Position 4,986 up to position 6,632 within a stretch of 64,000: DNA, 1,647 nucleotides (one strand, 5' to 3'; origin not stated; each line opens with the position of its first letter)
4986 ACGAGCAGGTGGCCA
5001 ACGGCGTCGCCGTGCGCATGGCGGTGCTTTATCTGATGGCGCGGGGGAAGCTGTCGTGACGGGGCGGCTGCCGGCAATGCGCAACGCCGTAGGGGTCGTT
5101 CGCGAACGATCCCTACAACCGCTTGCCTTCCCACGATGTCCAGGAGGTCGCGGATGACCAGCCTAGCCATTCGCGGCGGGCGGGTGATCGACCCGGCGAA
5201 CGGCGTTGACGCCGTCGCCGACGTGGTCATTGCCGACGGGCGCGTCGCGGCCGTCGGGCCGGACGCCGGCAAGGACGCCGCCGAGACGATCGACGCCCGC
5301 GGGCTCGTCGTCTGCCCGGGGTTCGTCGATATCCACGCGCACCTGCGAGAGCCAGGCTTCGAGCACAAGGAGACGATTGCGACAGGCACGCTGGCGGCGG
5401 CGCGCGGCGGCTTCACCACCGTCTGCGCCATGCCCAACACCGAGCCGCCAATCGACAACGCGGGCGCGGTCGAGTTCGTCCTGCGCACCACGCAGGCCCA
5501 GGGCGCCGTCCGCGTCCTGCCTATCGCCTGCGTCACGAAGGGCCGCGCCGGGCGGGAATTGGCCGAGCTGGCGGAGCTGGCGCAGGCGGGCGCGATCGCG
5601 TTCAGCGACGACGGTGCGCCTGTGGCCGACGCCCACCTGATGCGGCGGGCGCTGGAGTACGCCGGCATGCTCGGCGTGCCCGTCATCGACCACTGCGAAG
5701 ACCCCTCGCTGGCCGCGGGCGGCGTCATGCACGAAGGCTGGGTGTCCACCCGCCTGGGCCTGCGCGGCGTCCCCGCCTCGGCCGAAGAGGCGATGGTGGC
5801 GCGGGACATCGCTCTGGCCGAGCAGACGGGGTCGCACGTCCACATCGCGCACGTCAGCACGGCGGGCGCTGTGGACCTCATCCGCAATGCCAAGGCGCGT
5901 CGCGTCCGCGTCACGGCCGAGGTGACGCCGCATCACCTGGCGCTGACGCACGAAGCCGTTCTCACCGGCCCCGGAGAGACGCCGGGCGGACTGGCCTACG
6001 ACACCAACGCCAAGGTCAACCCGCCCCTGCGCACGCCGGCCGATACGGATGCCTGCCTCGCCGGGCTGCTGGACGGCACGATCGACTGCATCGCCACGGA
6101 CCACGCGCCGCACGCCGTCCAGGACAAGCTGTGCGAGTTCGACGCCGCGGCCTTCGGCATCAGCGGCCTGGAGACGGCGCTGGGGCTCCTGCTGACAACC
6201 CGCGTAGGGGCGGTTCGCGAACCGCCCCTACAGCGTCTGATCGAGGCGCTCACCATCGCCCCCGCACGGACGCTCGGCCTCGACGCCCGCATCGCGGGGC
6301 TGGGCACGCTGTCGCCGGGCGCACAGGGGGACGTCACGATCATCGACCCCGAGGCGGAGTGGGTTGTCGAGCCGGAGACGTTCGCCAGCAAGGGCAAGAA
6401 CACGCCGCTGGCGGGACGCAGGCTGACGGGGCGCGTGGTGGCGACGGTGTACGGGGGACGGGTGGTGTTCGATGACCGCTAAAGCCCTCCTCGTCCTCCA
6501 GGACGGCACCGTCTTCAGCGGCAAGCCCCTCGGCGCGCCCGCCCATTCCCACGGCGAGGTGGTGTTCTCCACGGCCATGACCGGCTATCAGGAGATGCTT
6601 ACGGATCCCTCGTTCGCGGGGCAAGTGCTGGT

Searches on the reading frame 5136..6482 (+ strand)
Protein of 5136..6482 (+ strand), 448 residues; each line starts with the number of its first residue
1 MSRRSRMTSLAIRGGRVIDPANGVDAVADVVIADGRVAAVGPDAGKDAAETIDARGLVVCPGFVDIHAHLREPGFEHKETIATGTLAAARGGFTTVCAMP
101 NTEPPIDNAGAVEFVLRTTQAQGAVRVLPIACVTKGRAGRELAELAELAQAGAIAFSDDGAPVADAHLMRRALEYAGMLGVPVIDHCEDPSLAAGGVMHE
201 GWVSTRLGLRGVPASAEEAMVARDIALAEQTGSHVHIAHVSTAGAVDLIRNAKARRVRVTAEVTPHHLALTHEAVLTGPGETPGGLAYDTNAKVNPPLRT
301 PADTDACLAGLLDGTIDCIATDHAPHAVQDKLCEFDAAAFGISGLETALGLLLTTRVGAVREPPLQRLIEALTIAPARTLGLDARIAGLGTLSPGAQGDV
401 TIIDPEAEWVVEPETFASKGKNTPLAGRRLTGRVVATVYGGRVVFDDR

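Call 57: search_protein_families(library=pfam, proteins=[window:5136-6482:+], max_evalue=0.00001)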
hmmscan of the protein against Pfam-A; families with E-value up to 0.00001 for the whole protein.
window:5136-6482:+ (448 aa): 3 families
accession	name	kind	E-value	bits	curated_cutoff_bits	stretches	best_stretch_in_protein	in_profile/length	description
PF01979.26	Amidohydro_1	-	3.3e-26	92.8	25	1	58-444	1-345/345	Amidohydrolase family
PF07969.17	Amidohydro_3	-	2.4e-15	57.5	29.7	2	235-445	308-472/472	Amidohydrolase family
PF12890.13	DHOase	-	3.1e-13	50.5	21.2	1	58-242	3-139/142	Dihydro-orotase-like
